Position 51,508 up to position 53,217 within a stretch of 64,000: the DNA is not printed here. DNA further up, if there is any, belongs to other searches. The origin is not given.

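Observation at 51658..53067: FHA domain fused to a MoxR AAA+ ATPase at the head of a DUF58/vWA 'Bat-like' operon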

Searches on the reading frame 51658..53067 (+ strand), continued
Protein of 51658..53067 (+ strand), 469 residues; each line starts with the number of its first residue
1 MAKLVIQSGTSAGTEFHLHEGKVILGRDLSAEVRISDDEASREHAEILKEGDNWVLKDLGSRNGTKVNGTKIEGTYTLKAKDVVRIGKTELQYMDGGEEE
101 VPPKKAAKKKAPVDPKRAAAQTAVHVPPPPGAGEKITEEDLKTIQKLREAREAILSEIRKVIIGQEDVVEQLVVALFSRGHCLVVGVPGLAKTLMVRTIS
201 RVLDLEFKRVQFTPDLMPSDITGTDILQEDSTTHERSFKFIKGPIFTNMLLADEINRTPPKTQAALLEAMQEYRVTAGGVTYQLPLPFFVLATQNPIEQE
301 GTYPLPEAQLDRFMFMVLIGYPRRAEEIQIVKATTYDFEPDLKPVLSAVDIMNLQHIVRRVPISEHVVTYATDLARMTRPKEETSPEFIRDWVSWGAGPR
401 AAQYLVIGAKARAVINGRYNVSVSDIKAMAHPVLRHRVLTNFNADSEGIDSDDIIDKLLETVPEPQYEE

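Call 20: find_encoding_contigs(protein=P0059, flank=10000, max_places=2)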
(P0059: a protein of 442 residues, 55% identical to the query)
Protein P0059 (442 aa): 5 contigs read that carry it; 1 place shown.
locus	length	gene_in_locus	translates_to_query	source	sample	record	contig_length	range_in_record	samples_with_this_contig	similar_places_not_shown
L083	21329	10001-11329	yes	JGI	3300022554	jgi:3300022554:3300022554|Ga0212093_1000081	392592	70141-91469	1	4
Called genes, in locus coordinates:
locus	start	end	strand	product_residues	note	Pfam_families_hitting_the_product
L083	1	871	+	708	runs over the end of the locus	PF07090:GATase1_like (faint), PF06283:ThuA (faint)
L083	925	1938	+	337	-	-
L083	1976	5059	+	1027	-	-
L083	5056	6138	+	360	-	PF08334:T2SSG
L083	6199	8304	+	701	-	PF18911:PKD_4 (weak), PF13428:TPR_14 (faint), PF07719:TPR_2 (faint), PF13176:TPR_7 (faint), PF13424:TPR_12 (faint), PF13432:TPR_16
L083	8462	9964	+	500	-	PF13709:DUF4159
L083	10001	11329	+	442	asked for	PF16697:Yop-YscD_cpl, PF00498:FHA, PF20030:bpMoxR (weak), PF00004:AAA (weak), PF07726:AAA_3, PF07728:AAA_5, PF17863:AAA_lid_2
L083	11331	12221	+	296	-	PF01882:DUF58, PF13519:VWA_2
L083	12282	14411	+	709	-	PF07584:BatA, PF13519:VWA_2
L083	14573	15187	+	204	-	PF02525:Flavodoxin_2, PF03358:FMN_red (weak)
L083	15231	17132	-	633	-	PF00005:ABC_tran, PF02463:SMC_N (faint), PF13191:AAA_16 (faint), PF13476:AAA_23 (faint), PF13555:AAA_29 (faint), PF12848:ABC_tran_Xtn, PF00005:ABC_tran, PF16326:ABC_tran_CTD (weak), +4 more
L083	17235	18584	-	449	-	PF00884:Sulfatase, PF16347:SGSH_C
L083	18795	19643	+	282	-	PF06439:3keto-disac_hyd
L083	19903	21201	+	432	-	PF01408:GFO_IDH_MocA, PF22725:GFO_IDH_MocA_C3 (weak)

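Call 21: find_encoding_contigs(protein=P0054, flank=10000, max_places=2)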
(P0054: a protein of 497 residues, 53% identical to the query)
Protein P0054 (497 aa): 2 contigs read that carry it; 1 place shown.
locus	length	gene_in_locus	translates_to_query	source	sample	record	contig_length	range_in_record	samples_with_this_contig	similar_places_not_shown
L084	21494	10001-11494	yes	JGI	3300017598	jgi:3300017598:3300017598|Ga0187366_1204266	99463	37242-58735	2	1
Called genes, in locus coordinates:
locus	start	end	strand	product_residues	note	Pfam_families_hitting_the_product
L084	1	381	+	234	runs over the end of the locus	PF04026:SpoVG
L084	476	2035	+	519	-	PF00682:HMGL-like, PF22617:HCS_D2, PF08502:LeuA_dimer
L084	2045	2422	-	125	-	PF02537:CRCB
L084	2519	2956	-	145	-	PF02580:Tyr_Deacylase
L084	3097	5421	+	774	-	PF01476:LysM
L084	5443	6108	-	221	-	PF02517:Rce1-like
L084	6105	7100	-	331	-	PF00248:Aldo_ket_red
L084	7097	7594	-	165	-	PF09438:DUF2017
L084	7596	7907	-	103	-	PF02617:ClpS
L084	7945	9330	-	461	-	-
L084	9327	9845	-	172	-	PF12694:cpYpsA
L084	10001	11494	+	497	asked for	PF16697:Yop-YscD_cpl, PF00498:FHA, PF20030:bpMoxR, PF07726:AAA_3, PF07728:AAA_5, PF17863:AAA_lid_2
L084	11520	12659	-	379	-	PF00557:Peptidase_M24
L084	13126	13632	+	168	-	PF00359:PTS_EIIA_2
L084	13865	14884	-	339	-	PF13490:zf-HC2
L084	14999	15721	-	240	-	PF07638:Sigma70_ECF, PF04542:Sigma70_r2, PF08281:Sigma70_r4_2, PF04545:Sigma70_r4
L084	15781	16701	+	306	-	PF05833:NFACT_N, PF05670:NFACT-R_1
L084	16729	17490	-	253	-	PF00702:Hydrolase, PF13419:HAD_2, PF13242:Hydrolase_like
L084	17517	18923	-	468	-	PF13230:GATase_4 (weak), PF13522:GATase_6, PF13537:GATase_7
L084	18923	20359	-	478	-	PF00206:Lyase_1, PF10397:ADSL_C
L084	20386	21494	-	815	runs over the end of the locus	PF02861:Clp_N, PF00004:AAA, PF17871:AAA_lid_9, PF02151:UVR, PF00004:AAA, PF07724:AAA_2, PF07728:AAA_5, PF10431:ClpB_D2-small, +8 more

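Call 34: search_protein_families(library=ncbifam, proteins=[window:51658-53067:+], max_evalue=0.001)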
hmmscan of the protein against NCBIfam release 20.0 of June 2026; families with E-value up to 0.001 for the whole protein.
window:51658-53067:+ (469 aa): 11 families
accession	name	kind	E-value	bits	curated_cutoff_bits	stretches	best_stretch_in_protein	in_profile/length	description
NF049868.1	FhaB_Rv0019c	equivalog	1.1e-24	87.2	125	1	2-92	67-157/158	FHA domain-containing protein FhaB/FipA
NF041660.2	oxygluDhInhib_OdhI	equivalog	7.9e-14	51.7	200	1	2-95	37-129/130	oxoglutarate dehydrogenase inhibitor Odhl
TIGR02031.1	BchD-ChlD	equivalog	8.7e-13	47.8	499.55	1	187-442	24-275/608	magnesium chelatase ATPase subunit D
TIGR02442.1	Cob-chelat-sub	hypoth_equivalog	1.2e-10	40.5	779.45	1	248-466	129-338/641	putative cobaltochelatase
NF052573.1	HisKinEspAMyxo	equivalog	1.6e-09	36.4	1400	1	11-89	36-114/755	serine histidine kinase EspA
TIGR03354.1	VI_FHA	hypoth_equivalog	1.3e-08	35.1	120.25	1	14-136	17-134/420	type VI secretion system-associated FHA domain protein TagH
NF033760.1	gliding_GltG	equivalog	1.2e-07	30.7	650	1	24-136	27-134/650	adventurous gliding motility protein GltG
NF052403.1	ESX1TransRegEspM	equivalog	4.8e-07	29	550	1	2-89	11-95/367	ESX-1 type VII secretion system transcriptional regulator EspM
TIGR00764.1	lon_rel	equivalog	2.3e-05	23.2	516.6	0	161-205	19-63/608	ATP-dependent protease LonB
TIGR02030.1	BchI-ChlI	equivalog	7.9e-05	22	466.95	0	275-440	162-316/337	magnesium chelatase ATPase subunit I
TIGR00635.1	ruvB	equivalog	0.00067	18.8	299.05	0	163-341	7-178/305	Holliday junction branch migration DNA helicase RuvB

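Call 36: list_cluster_members(proteins=[P0001, P0010, P0015, P0027, P0048, P0053, P0055, P0067, P0077, P0085])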
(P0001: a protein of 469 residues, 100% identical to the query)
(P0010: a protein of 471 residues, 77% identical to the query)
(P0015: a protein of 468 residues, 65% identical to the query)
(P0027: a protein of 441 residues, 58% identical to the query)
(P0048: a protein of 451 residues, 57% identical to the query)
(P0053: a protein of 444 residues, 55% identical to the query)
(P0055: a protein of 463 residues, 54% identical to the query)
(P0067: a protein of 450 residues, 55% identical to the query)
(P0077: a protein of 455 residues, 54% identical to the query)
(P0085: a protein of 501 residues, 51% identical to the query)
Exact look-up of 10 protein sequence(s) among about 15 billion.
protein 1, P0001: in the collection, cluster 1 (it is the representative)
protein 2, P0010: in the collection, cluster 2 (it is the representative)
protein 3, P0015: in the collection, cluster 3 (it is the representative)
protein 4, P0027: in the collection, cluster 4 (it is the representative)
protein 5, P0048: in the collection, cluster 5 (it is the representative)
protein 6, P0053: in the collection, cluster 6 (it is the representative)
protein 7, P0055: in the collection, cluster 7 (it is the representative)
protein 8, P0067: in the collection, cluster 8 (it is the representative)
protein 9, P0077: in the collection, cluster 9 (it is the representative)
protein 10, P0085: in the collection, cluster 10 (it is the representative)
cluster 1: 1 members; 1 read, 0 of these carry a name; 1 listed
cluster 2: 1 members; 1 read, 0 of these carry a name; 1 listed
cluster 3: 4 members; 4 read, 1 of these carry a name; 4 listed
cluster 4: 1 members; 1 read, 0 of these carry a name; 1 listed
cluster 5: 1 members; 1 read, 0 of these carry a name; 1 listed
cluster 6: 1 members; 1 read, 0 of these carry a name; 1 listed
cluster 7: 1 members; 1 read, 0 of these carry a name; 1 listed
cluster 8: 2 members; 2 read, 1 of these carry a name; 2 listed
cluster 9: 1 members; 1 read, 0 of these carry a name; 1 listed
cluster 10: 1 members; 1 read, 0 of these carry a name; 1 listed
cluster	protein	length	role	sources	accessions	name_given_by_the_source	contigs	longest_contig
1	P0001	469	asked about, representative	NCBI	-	-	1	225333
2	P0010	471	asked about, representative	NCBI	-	-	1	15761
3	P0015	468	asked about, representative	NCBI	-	-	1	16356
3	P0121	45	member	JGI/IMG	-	large subunit ribosomal protein L32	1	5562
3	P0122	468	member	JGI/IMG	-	-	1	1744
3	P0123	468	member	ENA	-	-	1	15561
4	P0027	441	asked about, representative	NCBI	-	-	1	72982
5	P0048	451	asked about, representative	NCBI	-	-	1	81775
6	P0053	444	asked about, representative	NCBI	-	-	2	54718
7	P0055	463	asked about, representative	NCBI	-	-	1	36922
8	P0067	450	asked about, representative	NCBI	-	-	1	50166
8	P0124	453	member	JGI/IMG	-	MoxR-like ATPase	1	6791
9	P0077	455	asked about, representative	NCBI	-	-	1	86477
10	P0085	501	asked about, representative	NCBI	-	-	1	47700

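Call 37: predict_structure(alignment_id=A1)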
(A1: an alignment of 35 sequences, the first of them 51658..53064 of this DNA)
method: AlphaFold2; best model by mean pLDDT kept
length: 469 residues; sequences in the alignment: 35
mean_pLDDT: 86.0   pTM: 0.68
mean pLDDT of the five models: 86.0, 81.3, 80.6, 77.8, 74.2
residues with pLDDT >= 90: 280; 70-90: 139; 50-70: 15; < 50: 35
segments of 3 or more residues with pLDDT < 50: 98-132
pLDDT, mean of each block of 10 residues (from residue 1): 90 86 90 90 94 93 92 93 95 74 34 38 38 65 84 92 90 95 84 92 95 88 85 83 94 89 91 85 94 74 76 91 90 85 92 92 93 96 94 94 97 92 96 94 94 96 80
secondary structure, 60 per line:
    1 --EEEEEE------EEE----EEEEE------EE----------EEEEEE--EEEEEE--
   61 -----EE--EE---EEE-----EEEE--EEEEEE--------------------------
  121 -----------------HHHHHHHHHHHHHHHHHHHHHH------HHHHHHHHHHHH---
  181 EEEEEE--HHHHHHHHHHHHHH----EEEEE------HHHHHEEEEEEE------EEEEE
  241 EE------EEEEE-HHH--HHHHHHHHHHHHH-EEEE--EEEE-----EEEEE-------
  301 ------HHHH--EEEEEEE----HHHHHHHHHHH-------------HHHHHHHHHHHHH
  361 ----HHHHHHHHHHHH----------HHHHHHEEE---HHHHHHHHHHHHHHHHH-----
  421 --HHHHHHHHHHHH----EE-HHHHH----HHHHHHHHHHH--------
elements in order: E3-8 E15-17 E22-26 E45-50 E53-58 E75-77 E83-86 E89-94 H138-159 H166-177 E181-186 H189-202 E207-211 H218-222 E223-229 E236-242 E249-253 H260-272 E274-277 E280-283 E289-293 H307-310 E313-319 H324-334 H348-360 H365-376 H387-392 E393-395 H399-415 H423-434 H442-446 H451-461

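Call 41: find_encoding_contigs(protein=P0017, flank=10000, max_places=1)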
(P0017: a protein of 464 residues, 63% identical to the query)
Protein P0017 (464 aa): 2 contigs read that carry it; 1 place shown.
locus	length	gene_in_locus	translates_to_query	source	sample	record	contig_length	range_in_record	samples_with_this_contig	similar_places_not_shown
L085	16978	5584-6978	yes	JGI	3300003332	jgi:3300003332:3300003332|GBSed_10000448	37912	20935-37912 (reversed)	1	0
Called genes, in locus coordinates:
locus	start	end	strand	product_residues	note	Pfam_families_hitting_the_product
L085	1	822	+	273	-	?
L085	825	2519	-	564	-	PF04187:Cofac_haem_bdg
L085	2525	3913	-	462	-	PF00206:Lyase_1, PF10397:ADSL_C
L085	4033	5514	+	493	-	PF13709:DUF4159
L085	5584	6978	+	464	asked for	PF16697:Yop-YscD_cpl, PF00498:FHA, PF20030:bpMoxR, PF07726:AAA_3, PF07728:AAA_5, PF17863:AAA_lid_2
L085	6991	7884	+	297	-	PF01882:DUF58, PF13519:VWA_2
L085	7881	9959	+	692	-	PF07584:BatA, PF08532:Glyco_hydro_42M (faint)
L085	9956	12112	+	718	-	-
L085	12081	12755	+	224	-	-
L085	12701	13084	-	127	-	PF01196:Ribosomal_L17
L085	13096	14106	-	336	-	PF01193:RNA_pol_L, PF01000:RNA_pol_A_bac, PF03118:RNA_pol_A_CTD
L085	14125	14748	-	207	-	PF00163:Ribosomal_S4, PF01479:S4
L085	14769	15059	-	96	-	PF00203:Ribosomal_S19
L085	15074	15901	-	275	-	PF00181:Ribosomal_L2_N, PF03947:Ribosomal_L2_C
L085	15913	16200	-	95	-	PF00276:Ribosomal_L23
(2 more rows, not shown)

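Call 42: find_encoding_contigs(protein=P0020, flank=10000, max_places=1)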
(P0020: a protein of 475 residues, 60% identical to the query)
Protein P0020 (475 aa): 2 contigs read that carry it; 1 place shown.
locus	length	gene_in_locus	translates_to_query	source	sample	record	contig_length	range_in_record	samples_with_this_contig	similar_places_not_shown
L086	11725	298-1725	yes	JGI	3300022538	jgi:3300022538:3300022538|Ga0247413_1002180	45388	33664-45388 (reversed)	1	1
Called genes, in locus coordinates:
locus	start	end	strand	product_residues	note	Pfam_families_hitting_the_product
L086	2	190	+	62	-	?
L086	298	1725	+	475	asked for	PF16697:Yop-YscD_cpl, PF00498:FHA, PF20030:bpMoxR (weak), PF07726:AAA_3, PF07728:AAA_5, PF17863:AAA_lid_2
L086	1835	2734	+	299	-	PF01882:DUF58, PF13519:VWA_2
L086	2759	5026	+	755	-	PF07584:BatA, PF13519:VWA_2 (weak)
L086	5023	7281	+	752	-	PF07090:GATase1_like (faint)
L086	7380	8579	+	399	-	-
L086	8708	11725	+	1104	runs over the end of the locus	-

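Call 43: find_encoding_contigs(protein=P0030, flank=10000, max_places=1)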
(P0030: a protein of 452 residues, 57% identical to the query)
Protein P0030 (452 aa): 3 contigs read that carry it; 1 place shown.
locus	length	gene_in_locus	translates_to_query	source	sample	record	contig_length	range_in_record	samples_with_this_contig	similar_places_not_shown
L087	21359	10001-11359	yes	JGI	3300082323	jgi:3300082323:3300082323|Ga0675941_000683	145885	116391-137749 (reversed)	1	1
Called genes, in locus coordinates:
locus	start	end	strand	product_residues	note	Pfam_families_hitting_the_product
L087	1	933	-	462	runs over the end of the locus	PF00990:GGDEF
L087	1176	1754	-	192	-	-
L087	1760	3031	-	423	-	PF02403:Seryl_tRNA_N, PF00587:tRNA-synt_2b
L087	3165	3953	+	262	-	PF01026:TatD_DNase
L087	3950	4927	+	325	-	PF20030:bpMoxR, PF00004:AAA (weak), PF07726:AAA_3, PF07728:AAA_5, PF17863:AAA_lid_2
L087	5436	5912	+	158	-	-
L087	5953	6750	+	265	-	PF05076:SUFU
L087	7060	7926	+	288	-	-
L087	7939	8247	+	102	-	-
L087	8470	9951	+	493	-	PF13709:DUF4159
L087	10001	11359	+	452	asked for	PF16697:Yop-YscD_cpl, PF00498:FHA, PF20030:bpMoxR (weak), PF07726:AAA_3, PF07728:AAA_5, PF17863:AAA_lid_2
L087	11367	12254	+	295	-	PF01882:DUF58, PF13519:VWA_2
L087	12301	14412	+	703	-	PF07584:BatA, PF13519:VWA_2 (weak)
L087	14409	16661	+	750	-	PF07090:GATase1_like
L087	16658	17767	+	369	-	-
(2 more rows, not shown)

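Call 44: find_encoding_contigs(protein=P0042, flank=10000, max_places=1)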
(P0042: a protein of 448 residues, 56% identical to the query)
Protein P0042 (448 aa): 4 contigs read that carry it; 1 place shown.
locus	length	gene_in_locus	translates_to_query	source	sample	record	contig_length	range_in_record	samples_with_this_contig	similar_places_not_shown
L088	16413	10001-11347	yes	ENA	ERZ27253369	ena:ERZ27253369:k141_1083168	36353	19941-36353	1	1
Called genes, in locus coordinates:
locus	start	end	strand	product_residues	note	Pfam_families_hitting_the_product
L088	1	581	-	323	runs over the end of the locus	-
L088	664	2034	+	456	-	PF03448:MgtE_N, PF00571:CBS, PF01769:MgtE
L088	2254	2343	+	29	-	-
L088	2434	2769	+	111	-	-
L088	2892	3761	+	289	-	-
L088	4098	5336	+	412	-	PF00079:Serpin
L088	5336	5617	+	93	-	PF23470:Zn_ribbon_PF0610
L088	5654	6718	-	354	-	PF13513:HEAT_EZ (faint), PF02985:HEAT (faint), PF13646:HEAT_2, PF12717:Cnd1 (faint), PF23227:HEAT_MROH2B_C (faint), PF03130:HEAT_PBS (weak), PF13646:HEAT_2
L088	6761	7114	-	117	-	-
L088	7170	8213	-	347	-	PF03747:ADP_ribosyl_GH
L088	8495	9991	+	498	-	PF13709:DUF4159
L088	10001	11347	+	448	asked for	PF16697:Yop-YscD_cpl, PF00498:FHA, PF20030:bpMoxR, PF07726:AAA_3, PF07728:AAA_5, PF17863:AAA_lid_2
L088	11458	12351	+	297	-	PF01882:DUF58, PF13519:VWA_2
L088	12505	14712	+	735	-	PF07584:BatA, PF13519:VWA_2 (weak)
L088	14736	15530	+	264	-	-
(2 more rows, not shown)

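Call 45: find_encoding_contigs(protein=P0044, flank=10000, max_places=1)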
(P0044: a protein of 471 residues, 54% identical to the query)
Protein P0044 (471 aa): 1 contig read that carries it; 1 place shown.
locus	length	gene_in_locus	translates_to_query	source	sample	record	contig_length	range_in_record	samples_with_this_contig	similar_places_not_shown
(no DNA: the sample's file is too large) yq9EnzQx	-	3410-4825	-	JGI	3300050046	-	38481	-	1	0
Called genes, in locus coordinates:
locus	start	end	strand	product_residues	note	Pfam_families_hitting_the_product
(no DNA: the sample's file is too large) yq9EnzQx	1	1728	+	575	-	?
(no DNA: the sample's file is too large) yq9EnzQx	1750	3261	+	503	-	PF13709:DUF4159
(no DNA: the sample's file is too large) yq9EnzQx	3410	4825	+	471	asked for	PF16697:Yop-YscD_cpl, PF00498:FHA, PF20030:bpMoxR, PF07726:AAA_3, PF07728:AAA_5, PF17863:AAA_lid_2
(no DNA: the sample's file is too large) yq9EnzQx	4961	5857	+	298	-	PF01882:DUF58, PF13519:VWA_2 (weak)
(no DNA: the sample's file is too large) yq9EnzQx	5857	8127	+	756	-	PF07584:BatA, PF13519:VWA_2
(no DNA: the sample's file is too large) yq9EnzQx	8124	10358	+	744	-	PF07090:GATase1_like (weak)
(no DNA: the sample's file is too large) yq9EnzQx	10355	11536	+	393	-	-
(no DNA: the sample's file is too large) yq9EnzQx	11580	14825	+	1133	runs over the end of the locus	-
